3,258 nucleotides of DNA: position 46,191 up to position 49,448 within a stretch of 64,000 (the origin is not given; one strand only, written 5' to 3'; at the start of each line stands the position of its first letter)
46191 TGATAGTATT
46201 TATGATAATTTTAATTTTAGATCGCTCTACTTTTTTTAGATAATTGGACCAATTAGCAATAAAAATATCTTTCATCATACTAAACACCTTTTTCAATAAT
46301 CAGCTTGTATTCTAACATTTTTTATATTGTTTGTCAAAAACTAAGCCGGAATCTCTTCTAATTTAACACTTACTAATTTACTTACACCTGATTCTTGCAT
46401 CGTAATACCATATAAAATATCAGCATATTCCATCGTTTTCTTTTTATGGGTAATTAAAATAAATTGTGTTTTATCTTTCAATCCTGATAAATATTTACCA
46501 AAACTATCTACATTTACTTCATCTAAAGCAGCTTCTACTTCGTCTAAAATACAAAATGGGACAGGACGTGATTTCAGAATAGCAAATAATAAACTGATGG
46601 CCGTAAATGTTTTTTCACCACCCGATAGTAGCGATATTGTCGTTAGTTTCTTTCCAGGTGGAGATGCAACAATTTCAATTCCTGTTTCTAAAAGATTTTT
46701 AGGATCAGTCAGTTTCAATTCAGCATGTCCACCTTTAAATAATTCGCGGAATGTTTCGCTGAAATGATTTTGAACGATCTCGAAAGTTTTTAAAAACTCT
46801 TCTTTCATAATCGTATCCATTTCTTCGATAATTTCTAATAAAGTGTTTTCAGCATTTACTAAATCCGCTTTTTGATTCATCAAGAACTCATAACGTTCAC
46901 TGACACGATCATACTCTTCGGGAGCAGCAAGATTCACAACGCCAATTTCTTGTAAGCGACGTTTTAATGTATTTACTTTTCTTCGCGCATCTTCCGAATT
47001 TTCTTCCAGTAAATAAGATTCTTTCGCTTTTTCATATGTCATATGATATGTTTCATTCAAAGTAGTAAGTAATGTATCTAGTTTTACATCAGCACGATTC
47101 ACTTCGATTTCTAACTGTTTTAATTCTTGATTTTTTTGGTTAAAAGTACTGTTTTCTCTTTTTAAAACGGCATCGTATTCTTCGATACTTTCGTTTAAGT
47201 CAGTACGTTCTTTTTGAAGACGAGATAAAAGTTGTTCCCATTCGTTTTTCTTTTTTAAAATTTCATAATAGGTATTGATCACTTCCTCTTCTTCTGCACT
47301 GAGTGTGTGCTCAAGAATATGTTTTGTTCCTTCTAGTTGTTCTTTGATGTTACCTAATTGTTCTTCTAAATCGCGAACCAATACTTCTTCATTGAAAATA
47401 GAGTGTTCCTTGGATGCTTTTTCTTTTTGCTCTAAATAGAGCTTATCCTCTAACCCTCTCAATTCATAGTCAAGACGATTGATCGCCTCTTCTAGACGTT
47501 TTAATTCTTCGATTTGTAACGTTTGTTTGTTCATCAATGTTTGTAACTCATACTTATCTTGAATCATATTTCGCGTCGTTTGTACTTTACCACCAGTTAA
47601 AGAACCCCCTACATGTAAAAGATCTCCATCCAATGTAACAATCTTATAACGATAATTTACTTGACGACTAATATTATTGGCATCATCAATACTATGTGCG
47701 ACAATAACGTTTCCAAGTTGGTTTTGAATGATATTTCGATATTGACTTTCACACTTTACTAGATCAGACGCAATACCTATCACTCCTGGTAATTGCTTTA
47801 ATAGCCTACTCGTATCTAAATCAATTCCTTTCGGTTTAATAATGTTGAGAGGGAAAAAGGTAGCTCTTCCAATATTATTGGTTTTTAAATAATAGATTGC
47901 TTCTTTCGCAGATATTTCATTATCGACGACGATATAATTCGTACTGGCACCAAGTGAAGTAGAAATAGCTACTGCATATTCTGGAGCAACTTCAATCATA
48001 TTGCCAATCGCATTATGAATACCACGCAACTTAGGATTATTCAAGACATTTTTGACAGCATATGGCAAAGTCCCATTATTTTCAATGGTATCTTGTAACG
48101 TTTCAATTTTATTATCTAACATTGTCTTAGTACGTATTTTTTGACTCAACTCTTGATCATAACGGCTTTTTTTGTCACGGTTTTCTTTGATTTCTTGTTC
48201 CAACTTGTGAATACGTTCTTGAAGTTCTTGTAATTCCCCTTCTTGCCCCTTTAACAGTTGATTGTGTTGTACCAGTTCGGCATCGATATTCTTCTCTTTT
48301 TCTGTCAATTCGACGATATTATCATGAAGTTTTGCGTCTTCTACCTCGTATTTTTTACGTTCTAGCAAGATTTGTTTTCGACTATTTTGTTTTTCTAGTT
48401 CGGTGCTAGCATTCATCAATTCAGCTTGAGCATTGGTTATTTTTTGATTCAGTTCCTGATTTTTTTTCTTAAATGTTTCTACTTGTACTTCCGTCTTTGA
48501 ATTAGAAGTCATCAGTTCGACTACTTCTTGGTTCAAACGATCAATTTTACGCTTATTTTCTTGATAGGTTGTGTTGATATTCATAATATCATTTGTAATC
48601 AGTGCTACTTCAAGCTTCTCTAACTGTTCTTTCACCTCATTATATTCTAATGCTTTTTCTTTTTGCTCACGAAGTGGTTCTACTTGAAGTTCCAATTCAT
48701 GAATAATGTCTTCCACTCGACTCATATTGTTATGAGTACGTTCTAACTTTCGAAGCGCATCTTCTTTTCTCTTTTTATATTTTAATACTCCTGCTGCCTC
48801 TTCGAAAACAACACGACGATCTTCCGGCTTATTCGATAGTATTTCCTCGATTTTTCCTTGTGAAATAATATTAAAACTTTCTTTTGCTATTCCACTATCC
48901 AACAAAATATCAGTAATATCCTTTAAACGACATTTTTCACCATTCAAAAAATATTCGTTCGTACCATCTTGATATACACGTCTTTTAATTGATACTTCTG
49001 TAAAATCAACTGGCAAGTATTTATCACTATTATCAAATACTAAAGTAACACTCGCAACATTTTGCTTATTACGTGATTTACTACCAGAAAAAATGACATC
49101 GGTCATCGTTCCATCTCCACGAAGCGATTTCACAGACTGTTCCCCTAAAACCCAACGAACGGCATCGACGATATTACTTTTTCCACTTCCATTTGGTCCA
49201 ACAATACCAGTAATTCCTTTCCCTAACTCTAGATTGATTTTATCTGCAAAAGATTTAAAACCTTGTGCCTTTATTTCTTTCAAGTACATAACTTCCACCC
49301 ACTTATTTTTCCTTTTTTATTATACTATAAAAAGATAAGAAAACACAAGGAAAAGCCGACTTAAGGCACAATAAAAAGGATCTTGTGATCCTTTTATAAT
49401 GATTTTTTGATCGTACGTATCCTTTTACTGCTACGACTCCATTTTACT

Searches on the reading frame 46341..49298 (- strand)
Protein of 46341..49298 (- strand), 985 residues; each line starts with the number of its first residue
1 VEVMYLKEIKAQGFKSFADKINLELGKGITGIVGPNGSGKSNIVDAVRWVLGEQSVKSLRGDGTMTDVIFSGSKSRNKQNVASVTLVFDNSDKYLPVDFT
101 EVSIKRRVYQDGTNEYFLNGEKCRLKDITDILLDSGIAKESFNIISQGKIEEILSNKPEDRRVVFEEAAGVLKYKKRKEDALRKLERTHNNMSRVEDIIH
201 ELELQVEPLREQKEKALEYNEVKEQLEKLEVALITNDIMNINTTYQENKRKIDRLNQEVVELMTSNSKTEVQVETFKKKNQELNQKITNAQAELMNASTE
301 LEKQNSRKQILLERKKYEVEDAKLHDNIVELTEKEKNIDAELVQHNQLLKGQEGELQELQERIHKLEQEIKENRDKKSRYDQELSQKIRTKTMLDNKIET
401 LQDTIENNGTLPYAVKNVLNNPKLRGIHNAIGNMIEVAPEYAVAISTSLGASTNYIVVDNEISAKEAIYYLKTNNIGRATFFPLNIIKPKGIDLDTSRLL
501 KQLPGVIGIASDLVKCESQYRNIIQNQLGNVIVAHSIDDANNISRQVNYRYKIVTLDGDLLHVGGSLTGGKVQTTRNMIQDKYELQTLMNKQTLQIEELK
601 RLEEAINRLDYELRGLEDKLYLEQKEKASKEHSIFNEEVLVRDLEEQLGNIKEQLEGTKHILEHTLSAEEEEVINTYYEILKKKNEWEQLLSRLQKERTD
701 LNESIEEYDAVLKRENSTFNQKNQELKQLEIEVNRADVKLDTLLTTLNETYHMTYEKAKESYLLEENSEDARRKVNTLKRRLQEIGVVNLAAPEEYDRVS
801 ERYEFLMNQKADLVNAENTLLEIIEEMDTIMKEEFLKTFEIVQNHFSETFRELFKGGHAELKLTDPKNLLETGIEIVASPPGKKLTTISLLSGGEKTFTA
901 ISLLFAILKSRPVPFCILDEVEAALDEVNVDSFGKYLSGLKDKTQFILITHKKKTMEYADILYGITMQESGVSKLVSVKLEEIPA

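Call 26: search_protein_families(library=ncbifam, proteins=[window:46341-49298:-], max_evalue=0.00001)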
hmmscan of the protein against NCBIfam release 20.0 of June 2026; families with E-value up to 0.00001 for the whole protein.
window:46341-49298:- (985 aa): 15 families
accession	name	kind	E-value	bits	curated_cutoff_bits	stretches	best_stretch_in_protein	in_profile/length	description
TIGR02168.1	SMC_prok_B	equivalog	0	1017.5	567.35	3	5-386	1-383/1181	chromosome segregation protein SMC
TIGR02169.1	SMC_prok_A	equivalog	3e-179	598.2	729.4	3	5-289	1-284/1165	chromosome segregation protein SMC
NF045780.1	TrlF_fam_ATP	equivalog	1.7e-22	80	350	2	11-411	297-695/944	TrlF family AAA-like ATPase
NF002572.0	PRK02224.1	equivalog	2.1e-19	69.4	1087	1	4-408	1-396/888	DNA double-strand break repair ATPase Rad50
NF045487.1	ASRP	equivalog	1e-15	57.4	300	2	684-941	312-583/593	archaea-specific SMC-related protein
NF003034.1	PRK03918.1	equivalog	1.2e-14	53.3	700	1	4-405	1-381/878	DNA double-strand break repair ATPase Rad50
NF041035.1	Rad50_Halo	equivalog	2.3e-14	52.7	1000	1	4-407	1-395/883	DNA double-strand break repair ATPase Rad50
NF008121.0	PRK10869.1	equivalog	5.2e-13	48.4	418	1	19-396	14-377/553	DNA repair protein RecN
TIGR00634.1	recN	equivalog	2.3e-10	40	407.85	1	17-391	12-383/563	DNA repair protein RecN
NF041034.1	Rad50_Sulf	equivalog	2.4e-09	35.6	1000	1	4-159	1-144/872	DNA double-strand break repair ATPase Rad50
NF053563.1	Rkd4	equivalog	9.8e-09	33.9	860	0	6-127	3-112/747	arcadin-4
NF002244.0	PRK01156.1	equivalog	3.6e-08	32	847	1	4-405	1-386/895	DNA double-strand break repair ATPase Rad50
TIGR00972.1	3a0107s01c2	equivalog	1.6e-06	27.7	343.2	0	19-90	18-90/248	phosphate ABC transporter ATP-binding protein PstB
TIGR01166.1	cbiO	subfamily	3.8e-06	26.5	211.8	0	887-951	124-185/190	cobalt ABC transporter, ATP-binding protein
TIGR00611.2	recf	equivalog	8.2e-06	25.2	172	1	6-59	1-53/339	DNA replication/repair protein RecF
